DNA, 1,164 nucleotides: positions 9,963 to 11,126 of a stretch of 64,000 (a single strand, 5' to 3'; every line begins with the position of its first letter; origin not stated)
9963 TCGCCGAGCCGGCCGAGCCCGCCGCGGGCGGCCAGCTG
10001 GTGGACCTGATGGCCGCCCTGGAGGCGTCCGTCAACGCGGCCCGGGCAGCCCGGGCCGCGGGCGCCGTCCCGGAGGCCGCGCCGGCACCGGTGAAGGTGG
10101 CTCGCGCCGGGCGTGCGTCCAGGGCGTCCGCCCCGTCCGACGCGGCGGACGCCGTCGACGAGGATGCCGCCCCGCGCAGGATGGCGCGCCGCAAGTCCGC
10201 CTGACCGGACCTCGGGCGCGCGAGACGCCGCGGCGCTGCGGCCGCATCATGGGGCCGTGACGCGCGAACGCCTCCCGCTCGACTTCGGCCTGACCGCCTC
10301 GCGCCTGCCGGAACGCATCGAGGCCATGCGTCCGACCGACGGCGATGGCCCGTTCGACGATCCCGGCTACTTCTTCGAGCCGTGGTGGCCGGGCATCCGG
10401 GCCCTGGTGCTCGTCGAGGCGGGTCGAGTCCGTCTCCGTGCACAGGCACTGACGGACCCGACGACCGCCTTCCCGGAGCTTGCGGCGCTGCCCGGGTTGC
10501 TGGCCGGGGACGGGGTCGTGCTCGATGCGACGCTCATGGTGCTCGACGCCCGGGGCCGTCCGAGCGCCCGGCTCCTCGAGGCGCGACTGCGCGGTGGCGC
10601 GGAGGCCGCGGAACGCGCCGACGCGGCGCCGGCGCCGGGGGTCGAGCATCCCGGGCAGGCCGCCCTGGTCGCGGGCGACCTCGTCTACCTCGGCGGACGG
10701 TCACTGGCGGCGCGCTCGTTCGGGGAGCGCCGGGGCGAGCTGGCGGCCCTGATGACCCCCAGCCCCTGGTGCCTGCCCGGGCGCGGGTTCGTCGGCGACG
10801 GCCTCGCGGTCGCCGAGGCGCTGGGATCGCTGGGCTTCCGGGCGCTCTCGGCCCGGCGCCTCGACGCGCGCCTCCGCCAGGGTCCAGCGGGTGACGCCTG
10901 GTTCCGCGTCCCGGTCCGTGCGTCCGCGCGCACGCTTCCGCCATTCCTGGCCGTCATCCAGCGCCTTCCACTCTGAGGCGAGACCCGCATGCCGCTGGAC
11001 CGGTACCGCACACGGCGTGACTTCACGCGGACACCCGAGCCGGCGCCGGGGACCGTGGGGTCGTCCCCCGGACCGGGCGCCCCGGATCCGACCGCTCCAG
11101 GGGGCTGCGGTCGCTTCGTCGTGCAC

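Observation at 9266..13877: Catalytically dead LigD-like "pseudoligase" inserted between ku and ligD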

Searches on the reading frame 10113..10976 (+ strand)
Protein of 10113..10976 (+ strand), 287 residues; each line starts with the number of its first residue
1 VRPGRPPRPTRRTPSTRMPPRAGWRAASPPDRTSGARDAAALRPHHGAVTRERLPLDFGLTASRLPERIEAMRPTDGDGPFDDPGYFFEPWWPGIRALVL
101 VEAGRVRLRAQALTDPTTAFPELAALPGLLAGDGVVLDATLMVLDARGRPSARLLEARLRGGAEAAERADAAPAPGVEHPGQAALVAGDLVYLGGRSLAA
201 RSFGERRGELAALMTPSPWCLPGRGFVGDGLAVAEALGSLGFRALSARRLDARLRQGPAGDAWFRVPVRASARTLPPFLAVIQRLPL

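Call 4: search_protein_families(library=pfam, proteins=[window:10113-10976:+], max_evalue=1)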
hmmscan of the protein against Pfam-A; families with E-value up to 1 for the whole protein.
window:10113-10976:+ (287 aa): 1 family
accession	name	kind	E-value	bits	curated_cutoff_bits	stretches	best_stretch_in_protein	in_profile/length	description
PF01068.26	DNA_ligase_A_M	-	0.0094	16.1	26.2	1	86-217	22-149/204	ATP dependent DNA ligase domain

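Call 5: search_protein_families(library=ncbifam, proteins=[window:10113-10976:+], max_evalue=1)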
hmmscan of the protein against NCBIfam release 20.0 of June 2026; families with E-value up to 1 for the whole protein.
window:10113-10976:+ (287 aa): 9 families
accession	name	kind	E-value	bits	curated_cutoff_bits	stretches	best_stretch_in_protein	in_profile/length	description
NF007210.0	PRK09632.1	equivalog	1.6e-21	76.3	989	1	65-266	474-657/781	ATP-dependent DNA ligase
TIGR02779.1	NHEJ_ligase_lig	equivalog_domain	9.5e-15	54.6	227.75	1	80-264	10-181/302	non-homologous end-joining DNA ligase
NF005796.0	PRK07636.1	subfamily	6.5e-10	38.6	337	1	69-265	3-183/275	ATP-dependent DNA ligase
TIGR02776.1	NHEJ_ligase_prk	equivalog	3.9e-08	32.6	373.2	1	86-216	7-121/587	DNA ligase D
NF006078.0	PRK08224.1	equivalog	5.7e-08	32.1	296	1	83-217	23-148/350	ATP-dependent DNA ligase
NF004628.0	PRK05972.1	subfamily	4.9e-07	28.2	895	1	52-215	239-374/870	ATP-dependent DNA ligase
NF002868.0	PRK03180.1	equivalog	1.3e-05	24.1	641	1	94-266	214-379/509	ATP-dependent DNA ligase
NF006701.0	PRK09247.1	equivalog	1.4e-05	24.3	543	1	85-215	226-348/540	ATP-dependent DNA ligase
TIGR04120.1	DNA_lig_bact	equivalog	2.3e-05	23.6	400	1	85-215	222-339/526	cisplatin damage response ATP-dependent DNA ligase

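Call 6: find_homologous_proteins(query=window:10257-10976:+, max_evalue=0.001)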
Query window:10257-10976:+ (239 aa): 681 proteins with E <= 0.001 among 8000 candidates; the best 120 are listed.
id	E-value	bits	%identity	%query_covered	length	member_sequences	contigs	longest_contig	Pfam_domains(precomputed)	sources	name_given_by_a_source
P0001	1.1e-147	508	100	100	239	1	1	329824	-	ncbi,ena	-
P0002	1.9e-99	350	72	100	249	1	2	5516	-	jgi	jgi:ATP-dependent DNA ligase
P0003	2.5e-98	346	73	100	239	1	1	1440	-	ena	-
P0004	2.6e-98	346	70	100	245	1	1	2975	-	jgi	jgi:bifunctional non-homologous end joining protein LigD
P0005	2.6e-98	346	72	100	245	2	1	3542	-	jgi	-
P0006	3.6e-98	346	71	100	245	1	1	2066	-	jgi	jgi:bifunctional non-homologous end joining protein LigD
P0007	4.7e-98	346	72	100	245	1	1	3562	-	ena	-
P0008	1.6e-97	344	74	99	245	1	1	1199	-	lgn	-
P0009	2.0e-97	344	71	100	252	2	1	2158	-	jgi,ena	-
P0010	3.4e-97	343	71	100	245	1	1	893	-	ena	-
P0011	4.1e-97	342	72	100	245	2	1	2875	-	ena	-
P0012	6.1e-97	342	71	100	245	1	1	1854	-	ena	-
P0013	7.1e-97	342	70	100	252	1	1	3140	-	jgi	jgi:bifunctional non-homologous end joining protein LigD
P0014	7.8e-97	342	72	100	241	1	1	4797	-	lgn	-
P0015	8.2e-97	342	70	100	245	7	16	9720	-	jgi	jgi:bifunctional non-homologous end joining protein LigD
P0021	1.8e-95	337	71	100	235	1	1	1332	PF01068.27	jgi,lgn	jgi:bifunctional non-homologous end joining protein LigD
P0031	2.7e-94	333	71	100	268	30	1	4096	PF01068.27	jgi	jgi:bifunctional non-homologous end joining protein LigD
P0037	1.1e-93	331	72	99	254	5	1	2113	PF01068.27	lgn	-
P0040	1.9e-93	330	69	100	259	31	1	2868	PF01068.27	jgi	-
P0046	3.9e-93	329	70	100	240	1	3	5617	PF01068.27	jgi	jgi:bifunctional non-homologous end joining protein LigD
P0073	3.9e-92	326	71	97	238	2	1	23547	PF01068.27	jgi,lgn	-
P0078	5.2e-92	326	71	97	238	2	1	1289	PF01068.27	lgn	-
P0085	6.6e-92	325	70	100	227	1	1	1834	PF01068.27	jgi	jgi:bifunctional non-homologous end joining protein LigD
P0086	6.9e-92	325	69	98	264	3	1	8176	PF01068.27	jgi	jgi:bifunctional non-homologous end joining protein LigD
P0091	1.3e-91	324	70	97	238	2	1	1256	PF01068.27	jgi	jgi:bifunctional non-homologous end joining protein LigD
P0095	2.4e-91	324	69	99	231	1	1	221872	PF01068.27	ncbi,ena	-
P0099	3.0e-91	323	68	100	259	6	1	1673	PF01068.27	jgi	-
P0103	3.5e-91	323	69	100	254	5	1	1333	PF01068.27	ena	-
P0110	1.1e-90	321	68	100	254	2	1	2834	PF01068.27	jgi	-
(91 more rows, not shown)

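Call 9: find_encoding_contigs(protein=P0001, flank=6000, max_places=3)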
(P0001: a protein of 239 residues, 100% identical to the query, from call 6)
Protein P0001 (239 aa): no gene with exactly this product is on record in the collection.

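Call 12: find_related_loci(query=A2, collection=genome_contigs, flank=6000)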
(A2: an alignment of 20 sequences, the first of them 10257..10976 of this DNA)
Query A2 (239 aa) in genome_contigs; peptide patterns used: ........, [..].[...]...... (x = any residue, [..] = any of these).
79 stretches matched a pattern; 59 encode a relative of the query (tblastn E <= 1e-3); 59 distinct loci.
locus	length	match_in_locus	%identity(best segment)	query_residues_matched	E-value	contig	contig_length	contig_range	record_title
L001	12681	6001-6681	70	1-239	1e-96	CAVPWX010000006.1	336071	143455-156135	MAG: uncultured Chloroflexia bacterium isolate MFD00032.bin.2.189 genome assembly, contig: contig_27908, whole genome sh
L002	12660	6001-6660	69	4-239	2e-95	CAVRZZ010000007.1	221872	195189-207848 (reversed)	MAG: uncultured Chloroflexia bacterium isolate MFD05942.bin.1.135 genome assembly, contig: contig_37793, whole genome sh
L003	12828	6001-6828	64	1-239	4e-95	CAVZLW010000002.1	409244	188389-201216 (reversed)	MAG: uncultured Chloroflexia bacterium isolate MFD05942.bin.1.327 genome assembly, contig: contig_17668, whole genome sh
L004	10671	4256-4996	69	1-239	9e-95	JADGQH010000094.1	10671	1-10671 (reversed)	MAG: Chloroflexota bacterium isolate Chersky.27_23 contig-100_1042, whole genome shotgun sequence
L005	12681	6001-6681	68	1-239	2e-93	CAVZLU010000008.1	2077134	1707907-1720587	MAG: uncultured Chloroflexia bacterium isolate MFD02199.bin.2.5 genome assembly, contig: contig_9252, whole genome shotg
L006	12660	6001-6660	70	4-239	1e-93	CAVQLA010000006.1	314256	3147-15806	MAG: uncultured Chloroflexia bacterium isolate MFD00032.bin.1.157 genome assembly, contig: contig_22609, whole genome sh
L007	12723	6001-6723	68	1-239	2e-93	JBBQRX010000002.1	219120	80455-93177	MAG: Candidatus Limnocylindrales bacterium isolate Co_metawrap_1715 Cmw_1715_k141_14246407_length_219120_cov_20.3222, wh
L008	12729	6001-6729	71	1-239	9e-94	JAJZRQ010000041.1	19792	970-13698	MAG: Chloroflexi bacterium isolate SKS1.bin96 NODE_4884_length_19792_cov_9.319044, whole genome shotgun sequence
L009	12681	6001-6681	67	1-239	2e-93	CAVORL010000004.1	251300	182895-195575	MAG: uncultured Chloroflexia bacterium isolate MFD09964.bin.2.179 genome assembly, contig: contig_4121, whole genome sho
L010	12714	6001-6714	70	1-239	1e-92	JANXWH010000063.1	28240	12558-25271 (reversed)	MAG: Chloroflexi bacterium isolate GL140_1_metabat_58 GL140_1_k141_179752, whole genome shotgun sequence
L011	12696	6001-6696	72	6-239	7e-93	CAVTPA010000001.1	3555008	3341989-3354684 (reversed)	MAG: uncultured Chloroflexia bacterium isolate MFD00905.bin.2.8 genome assembly, contig: contig_3698, whole genome shotg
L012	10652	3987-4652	68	2-239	1e-92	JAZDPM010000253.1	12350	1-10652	MAG: Chloroflexota bacterium isolate MEGAHIT-group-0.837 k141_17554874, whole genome shotgun sequence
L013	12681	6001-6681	69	1-239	6e-93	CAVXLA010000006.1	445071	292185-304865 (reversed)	MAG: uncultured Chloroflexia bacterium isolate MFD05942.bin.2.338 genome assembly, contig: contig_44268, whole genome sh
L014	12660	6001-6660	70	4-239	2e-92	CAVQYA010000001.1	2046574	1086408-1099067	MAG: uncultured Chloroflexia bacterium isolate MFD05942.bin.1.132 genome assembly, contig: contig_11838, whole genome sh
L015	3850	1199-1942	67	1-239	1e-92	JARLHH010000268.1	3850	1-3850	MAG: Candidatus Limnocylindrales bacterium isolate MAG_CO269 MetaCoAG_Bin_269_Oxic_k141_1240309, whole genome shotgun se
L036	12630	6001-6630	52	15-239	6e-55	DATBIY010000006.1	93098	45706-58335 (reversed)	MAG TPA_asm: Candidatus Limnocylindria bacterium isolate SMAG_U3906 k141_4934307, whole genome shotgun sequence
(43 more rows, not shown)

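Call 16: search_protein_representatives(alignment_id=A2)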
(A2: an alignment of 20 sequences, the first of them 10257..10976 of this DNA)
Query: 20 sequences, 239 profile positions. Proteins with E-value up to 0.001 (for the whole library): 5087; up to 1e-10: 1208; up to 1e-30: 23. The best 150 are listed.
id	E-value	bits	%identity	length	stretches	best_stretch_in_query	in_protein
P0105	6.5e-131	451.3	-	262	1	1-239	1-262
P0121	3.1e-64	233.0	-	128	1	1-123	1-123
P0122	1.9e-57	210.8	-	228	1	23-239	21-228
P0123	1.7e-55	204.4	-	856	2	137-210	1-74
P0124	2.4e-55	203.9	-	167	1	82-239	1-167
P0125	1.0e-54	201.8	-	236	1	5-239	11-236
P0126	1.9e-52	194.4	-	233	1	9-239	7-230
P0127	1.6e-51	191.4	-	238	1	6-239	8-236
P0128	5.9e-50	186.3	-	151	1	28-123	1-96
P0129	4.3e-49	183.4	-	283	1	33-239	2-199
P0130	3.8e-48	180.3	-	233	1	23-239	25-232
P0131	1.1e-45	172.2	-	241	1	17-239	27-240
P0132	4.7e-44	166.9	-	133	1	104-239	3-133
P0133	5.2e-44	166.8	-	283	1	30-239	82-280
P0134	9.9e-40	152.8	-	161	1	92-197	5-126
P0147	2.4e-28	115.5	-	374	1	10-219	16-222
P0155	1.4e-25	106.5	-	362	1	8-221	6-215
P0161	4.6e-24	101.5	-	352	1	7-217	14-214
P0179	1.9e-22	96.3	-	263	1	9-218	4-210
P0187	2.7e-22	95.7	-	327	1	14-221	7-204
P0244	1.3e-19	86.9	-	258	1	8-221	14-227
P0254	2.0e-19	86.3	-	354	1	12-218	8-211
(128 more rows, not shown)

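Call 27: search_solved_structures(query=A2, max_evalue=0.001, show_alignments=3)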
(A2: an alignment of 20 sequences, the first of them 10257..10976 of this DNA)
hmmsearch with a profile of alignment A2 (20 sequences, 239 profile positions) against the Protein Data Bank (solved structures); distinct sequences matched with E-value up to 0.001: 15.
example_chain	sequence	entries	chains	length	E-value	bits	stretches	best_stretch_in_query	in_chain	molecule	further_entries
6nhx_A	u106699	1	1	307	4.6e-15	58.9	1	25-216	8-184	ATP-dependent DNA ligase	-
6nhz_A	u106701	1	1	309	4.8e-15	58.8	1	25-216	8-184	ATP-dependent DNA ligase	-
1vs0_A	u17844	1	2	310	6.1e-15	58.5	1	25-216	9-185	Putative DNA ligase-like protein Rv0938/MT0965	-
4eq5_A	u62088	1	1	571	8.9e-10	41.6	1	44-219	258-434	DNA ligase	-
9df9_A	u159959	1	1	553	1.4e-07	34.4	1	44-218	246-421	DNA ligase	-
3rr5_A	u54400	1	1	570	4.2e-07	32.8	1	44-218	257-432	DNA ligase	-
9dfa_A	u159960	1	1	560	6.4e-07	32.3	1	44-218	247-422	DNA ligase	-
2cfm_A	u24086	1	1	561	2.6e-06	30.3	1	44-218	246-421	THERMOSTABLE DNA LIGASE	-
9bs4_A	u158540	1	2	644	0.00052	22.7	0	36-161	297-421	DNA ligase 1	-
6p0b_A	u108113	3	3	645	0.00053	22.7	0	36-161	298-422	DNA ligase 1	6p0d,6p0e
7kr3_A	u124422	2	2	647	0.00053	22.7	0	36-161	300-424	DNA ligase 1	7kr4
7sum_A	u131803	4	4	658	0.00055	22.7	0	36-161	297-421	DNA ligase 1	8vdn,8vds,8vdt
9nys_A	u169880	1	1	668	0.00056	22.6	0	36-161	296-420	DNA ligase 1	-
9yhu_A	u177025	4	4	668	0.00056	22.6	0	36-161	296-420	DNA ligase 1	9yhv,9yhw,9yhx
7sx5_A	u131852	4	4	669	0.00056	22.6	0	36-161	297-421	DNA ligase 1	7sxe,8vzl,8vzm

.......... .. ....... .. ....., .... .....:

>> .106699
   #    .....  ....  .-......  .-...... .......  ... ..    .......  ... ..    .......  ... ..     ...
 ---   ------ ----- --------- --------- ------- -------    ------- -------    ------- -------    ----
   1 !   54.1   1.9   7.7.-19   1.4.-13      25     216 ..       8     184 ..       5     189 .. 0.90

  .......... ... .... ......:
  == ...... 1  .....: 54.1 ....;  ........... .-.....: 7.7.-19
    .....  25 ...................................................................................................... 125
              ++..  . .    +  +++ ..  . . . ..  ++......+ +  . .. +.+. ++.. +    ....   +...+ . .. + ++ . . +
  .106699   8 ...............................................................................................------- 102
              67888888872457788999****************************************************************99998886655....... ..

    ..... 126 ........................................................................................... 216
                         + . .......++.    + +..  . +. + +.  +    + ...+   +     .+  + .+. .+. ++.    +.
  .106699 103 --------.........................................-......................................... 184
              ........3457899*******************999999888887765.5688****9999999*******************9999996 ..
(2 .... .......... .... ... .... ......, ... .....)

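Call 30: predict_structure(alignment_id=A4)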
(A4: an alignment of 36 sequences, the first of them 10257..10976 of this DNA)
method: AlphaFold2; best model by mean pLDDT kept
length: 239 residues; sequences in the alignment: 36
mean_pLDDT: 88.4   pTM: 0.82
mean pLDDT of the five models: 88.4, 88.3, 88.1, 86.0, 86.0
residues with pLDDT >= 90: 167; 70-90: 42; 50-70: 28; < 50: 2
segments of 3 or more residues with pLDDT < 50: none
pLDDT, mean of each block of 10 residues (from residue 1): 60 80 93 90 96 95 85 94 96 95 93 79 65 92 97 98 96 95 93 94 96 96 70 70
secondary structure, 60 per line:
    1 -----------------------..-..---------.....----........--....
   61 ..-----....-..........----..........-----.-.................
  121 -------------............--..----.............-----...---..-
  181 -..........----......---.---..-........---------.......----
elements in order: E38-42 E47-54 E57-62 H68-71 H73-81 E87-96 H104-120 E134-145 H155-165 E172-174 H182-191 E196-201 E215-219 H229-235
